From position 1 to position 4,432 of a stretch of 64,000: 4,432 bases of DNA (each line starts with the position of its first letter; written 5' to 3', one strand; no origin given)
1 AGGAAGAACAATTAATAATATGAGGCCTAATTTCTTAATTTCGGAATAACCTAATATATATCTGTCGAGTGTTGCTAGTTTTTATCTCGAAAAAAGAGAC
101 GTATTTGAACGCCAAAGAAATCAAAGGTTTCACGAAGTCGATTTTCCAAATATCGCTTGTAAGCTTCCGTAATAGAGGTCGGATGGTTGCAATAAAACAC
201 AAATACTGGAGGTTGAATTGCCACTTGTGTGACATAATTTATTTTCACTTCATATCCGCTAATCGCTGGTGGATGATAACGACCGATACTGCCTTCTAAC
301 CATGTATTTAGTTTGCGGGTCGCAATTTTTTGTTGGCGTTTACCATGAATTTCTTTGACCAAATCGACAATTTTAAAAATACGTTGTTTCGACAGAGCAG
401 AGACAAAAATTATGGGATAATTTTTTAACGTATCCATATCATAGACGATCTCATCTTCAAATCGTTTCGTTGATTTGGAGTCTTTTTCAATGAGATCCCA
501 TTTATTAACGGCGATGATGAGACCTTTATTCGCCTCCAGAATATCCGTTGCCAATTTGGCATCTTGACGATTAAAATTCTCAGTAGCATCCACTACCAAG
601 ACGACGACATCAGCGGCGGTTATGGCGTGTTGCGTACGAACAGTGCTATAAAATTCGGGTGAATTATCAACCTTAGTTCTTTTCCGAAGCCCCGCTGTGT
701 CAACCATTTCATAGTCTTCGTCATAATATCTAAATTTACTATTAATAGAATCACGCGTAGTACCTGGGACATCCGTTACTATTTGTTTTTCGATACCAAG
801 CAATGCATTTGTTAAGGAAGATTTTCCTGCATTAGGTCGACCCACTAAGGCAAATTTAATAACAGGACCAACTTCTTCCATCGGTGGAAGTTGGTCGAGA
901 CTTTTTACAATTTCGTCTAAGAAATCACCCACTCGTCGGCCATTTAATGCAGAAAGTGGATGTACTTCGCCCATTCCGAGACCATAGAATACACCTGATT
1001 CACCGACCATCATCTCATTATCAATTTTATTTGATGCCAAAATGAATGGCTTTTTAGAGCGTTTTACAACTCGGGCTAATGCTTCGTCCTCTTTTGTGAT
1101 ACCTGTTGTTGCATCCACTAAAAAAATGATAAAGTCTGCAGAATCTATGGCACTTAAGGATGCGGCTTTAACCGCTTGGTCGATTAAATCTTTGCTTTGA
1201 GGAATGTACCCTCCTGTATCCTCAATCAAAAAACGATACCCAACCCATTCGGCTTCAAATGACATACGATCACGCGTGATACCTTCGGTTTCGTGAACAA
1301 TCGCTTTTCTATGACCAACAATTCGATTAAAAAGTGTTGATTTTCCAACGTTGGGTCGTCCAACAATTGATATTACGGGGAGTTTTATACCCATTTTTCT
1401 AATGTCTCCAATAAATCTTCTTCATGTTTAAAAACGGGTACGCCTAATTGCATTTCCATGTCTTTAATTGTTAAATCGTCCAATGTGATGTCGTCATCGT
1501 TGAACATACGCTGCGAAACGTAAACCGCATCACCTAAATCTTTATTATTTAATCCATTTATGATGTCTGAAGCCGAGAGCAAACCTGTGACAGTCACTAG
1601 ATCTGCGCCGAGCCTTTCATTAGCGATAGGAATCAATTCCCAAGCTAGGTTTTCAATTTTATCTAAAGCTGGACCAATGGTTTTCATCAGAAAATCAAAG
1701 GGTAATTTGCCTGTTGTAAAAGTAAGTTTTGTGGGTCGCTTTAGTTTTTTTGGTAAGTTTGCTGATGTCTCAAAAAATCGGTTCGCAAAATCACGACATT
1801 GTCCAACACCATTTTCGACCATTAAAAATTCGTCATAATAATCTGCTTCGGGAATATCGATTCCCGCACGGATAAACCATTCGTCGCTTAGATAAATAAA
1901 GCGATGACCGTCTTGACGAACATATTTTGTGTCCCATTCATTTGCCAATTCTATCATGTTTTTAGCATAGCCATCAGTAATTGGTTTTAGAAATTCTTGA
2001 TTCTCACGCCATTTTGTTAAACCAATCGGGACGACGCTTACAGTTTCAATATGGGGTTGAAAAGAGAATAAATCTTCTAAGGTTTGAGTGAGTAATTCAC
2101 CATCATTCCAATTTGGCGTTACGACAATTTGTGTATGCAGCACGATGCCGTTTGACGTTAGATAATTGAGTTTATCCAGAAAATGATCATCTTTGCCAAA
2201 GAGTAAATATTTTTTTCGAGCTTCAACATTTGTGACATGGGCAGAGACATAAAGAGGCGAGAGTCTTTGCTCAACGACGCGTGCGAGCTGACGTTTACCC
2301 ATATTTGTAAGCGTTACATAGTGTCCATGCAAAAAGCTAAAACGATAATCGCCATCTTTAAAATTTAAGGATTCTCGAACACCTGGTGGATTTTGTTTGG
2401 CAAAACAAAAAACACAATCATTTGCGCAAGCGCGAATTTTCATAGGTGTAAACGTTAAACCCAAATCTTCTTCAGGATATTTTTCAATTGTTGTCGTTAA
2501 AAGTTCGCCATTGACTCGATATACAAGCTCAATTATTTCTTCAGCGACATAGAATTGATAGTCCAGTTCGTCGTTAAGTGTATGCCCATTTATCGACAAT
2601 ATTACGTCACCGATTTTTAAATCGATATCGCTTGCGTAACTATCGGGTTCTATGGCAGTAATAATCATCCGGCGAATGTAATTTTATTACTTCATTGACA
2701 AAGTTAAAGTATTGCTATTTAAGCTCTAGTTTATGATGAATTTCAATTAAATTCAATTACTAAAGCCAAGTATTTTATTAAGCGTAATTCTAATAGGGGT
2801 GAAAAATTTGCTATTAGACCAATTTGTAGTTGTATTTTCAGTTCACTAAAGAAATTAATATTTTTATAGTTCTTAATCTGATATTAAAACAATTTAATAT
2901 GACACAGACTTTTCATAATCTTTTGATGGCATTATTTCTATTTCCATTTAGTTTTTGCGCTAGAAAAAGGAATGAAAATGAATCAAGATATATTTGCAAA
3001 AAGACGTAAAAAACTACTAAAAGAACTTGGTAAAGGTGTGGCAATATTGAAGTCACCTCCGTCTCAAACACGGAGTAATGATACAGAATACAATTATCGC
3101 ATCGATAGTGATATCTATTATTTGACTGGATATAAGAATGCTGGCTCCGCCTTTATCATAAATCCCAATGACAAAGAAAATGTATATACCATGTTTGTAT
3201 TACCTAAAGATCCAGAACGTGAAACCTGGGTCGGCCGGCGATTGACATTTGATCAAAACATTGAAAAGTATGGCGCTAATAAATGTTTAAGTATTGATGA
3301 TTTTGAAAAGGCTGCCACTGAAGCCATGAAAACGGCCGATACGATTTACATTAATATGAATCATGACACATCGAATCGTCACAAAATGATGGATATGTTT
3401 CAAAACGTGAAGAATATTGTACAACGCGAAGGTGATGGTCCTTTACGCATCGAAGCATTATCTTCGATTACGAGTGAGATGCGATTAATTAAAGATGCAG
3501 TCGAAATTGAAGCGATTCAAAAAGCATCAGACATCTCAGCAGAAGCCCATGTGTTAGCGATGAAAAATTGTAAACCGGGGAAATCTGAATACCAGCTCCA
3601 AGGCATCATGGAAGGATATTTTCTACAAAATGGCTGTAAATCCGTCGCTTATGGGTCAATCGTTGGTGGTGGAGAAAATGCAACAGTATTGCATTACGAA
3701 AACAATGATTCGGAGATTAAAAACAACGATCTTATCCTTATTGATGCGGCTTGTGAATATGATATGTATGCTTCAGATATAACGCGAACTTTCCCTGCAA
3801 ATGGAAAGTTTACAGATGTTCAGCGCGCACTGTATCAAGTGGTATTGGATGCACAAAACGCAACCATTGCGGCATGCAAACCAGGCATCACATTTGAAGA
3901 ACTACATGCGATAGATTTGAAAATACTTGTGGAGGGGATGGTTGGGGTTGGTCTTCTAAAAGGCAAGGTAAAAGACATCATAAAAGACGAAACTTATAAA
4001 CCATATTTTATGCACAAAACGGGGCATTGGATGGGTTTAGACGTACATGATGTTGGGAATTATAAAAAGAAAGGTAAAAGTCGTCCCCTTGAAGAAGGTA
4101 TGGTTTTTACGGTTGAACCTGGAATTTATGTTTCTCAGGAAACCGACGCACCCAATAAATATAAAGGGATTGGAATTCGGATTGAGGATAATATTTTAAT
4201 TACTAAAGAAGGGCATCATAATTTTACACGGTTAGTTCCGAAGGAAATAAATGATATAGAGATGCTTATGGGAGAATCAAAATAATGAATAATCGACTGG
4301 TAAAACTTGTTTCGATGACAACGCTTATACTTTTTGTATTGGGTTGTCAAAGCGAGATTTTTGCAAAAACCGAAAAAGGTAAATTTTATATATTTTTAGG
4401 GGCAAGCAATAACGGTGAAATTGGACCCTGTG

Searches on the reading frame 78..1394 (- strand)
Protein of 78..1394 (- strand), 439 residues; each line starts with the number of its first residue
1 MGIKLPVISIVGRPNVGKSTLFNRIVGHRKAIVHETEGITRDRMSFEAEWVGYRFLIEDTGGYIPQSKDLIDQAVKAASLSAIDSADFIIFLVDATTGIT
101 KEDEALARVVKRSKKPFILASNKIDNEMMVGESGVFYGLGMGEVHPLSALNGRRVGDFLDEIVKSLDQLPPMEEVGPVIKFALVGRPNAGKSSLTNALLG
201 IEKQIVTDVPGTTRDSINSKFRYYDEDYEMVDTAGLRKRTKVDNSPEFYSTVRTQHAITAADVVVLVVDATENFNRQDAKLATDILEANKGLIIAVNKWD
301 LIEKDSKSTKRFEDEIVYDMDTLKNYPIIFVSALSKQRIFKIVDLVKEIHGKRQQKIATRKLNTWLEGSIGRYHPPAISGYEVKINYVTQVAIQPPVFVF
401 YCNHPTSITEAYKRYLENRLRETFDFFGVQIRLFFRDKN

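Call 56: search_protein_families(library=pfam, proteins=[window:78-1394:-], max_evalue=0.00001)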
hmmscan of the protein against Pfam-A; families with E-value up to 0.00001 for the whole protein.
window:78-1394:- (439 aa): 9 families
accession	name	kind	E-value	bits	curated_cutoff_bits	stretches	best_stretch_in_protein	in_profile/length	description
PF01926.29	MMR_HSR1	-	1.1e-53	180.6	21.9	2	181-298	2-113/113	50S ribosome-binding GTPase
PF02421.24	FeoB_N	-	2.7e-28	98.9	27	2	180-340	2-150/156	Ferrous iron transport protein B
PF14714.11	KH_dom-like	-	3.2e-28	98.3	27.3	1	356-436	1-81/81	KH-domain-like of EngA bacterial GTPase enzymes, C-terminal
PF00009.33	GTP_EFTU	-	9.8e-25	87.7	26.5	2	178-348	3-184/188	Elongation factor Tu GTP binding domain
PF00350.29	Dynamin_N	-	3.1e-14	53.8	27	0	224-297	99-165/168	Dynamin family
PF04548.22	AIG1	-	2.6e-11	43.7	27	0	182-287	4-109/212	AIG1 family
PF03193.22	RsgA_GTPase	-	2.2e-08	34.5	30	0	254-347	16-105/174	RsgA GTPase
PF00005.33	ABC_tran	-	4e-06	27.9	25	0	181-239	14-79/137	ABC transporter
PF08477.19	Roc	-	4.6e-06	27.3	27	0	8-62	2-65/119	Ras of Complex, Roc, domain of DAPkinase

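Call 101: find_encoding_contigs(protein=window:78-1394:-, flank=10000, max_places=1)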
Protein window:78-1394:- (439 aa): 21 contigs read that carry it; 1 place shown.
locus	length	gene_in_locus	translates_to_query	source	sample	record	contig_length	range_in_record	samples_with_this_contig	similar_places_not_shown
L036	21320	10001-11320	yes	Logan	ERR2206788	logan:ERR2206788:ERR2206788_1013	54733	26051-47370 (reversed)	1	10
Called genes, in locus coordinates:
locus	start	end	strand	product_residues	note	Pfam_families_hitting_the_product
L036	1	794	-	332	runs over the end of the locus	PF00022:Actin (weak), PF06723:MreB_Mbl, PF00012:HSP70, PF14450:FtsA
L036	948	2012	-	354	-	PF00483:NTP_transferase, PF12804:NTP_transf_3 (faint), PF25084:LbH_EIF2B, PF25087:GMPPB_C (weak)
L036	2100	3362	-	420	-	PF20094:GWxTD_dom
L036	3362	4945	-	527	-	-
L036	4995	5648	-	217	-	PF04024:PspC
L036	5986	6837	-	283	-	-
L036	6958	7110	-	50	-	-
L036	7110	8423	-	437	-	PF05195:AMP_N, PF00557:Peptidase_M24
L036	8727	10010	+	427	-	PF17820:PDZ_6, PF19238:Radical_SAM_2, PF04459:DUF512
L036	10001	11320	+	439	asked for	PF00005:ABC_tran (faint), PF00009:GTP_EFTU (weak), PF01926:MMR_HSR1, PF02421:FeoB_N, PF00009:GTP_EFTU, PF02421:FeoB_N, PF01926:MMR_HSR1, PF14714:KH_dom-like, +5 more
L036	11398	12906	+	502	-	PF18962:Por_Secre_tail (weak)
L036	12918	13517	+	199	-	PF01205:Impact_N, PF09186:DUF1949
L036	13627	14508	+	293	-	PF11551:Omp28, PF00404:Dockerin_1 (weak)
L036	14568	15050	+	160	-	PF00383:dCMP_cyt_deam_1, PF14437:MafB19-deam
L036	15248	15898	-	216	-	PF02230:Abhydrolase_2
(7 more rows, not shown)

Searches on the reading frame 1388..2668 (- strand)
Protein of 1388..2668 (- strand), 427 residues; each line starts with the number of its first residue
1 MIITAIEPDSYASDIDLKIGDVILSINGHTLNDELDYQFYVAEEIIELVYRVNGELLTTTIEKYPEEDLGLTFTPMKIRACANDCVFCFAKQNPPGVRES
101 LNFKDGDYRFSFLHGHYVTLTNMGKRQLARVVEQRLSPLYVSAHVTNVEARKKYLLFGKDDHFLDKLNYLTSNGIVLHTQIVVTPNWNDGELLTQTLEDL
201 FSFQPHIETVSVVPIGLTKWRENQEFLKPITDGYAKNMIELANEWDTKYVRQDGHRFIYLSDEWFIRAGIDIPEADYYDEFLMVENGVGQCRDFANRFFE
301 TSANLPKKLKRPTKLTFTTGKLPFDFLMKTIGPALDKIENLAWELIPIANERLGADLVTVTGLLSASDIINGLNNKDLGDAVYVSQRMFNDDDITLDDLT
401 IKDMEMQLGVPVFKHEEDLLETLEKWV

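Call 56: search_protein_families(library=pfam, proteins=[window:1388-2668:-], max_evalue=0.00001)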
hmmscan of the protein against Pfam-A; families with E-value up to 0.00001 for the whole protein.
window:1388-2668:- (427 aa): 3 families
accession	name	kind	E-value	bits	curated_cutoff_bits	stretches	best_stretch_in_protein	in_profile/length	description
PF04459.17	DUF512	-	2.8e-53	180.6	25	1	213-414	1-199/202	Protein of unknown function (DUF512)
PF19238.5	Radical_SAM_2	-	7.1e-51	172.3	26.7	1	65-210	3-151/151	Radical SAM-like domain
PF17820.7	PDZ_6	-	4.4e-09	36.4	27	1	2-51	1-53/54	PDZ domain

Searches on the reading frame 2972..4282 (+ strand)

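Call 56: search_protein_families(library=pfam, proteins=[window:2972-4282:+], max_evalue=0.00001)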
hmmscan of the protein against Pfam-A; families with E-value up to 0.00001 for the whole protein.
window:2972-4282:+ (437 aa): 2 families
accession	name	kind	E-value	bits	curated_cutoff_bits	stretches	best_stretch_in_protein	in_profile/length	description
PF00557.29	Peptidase_M24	-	9.5e-67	225.2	23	1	180-412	1-208/208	Metallopeptidase family M24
PF05195.22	AMP_N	-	2.8e-31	108.2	24.6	1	8-126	1-121/121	Aminopeptidase P, N-terminal domain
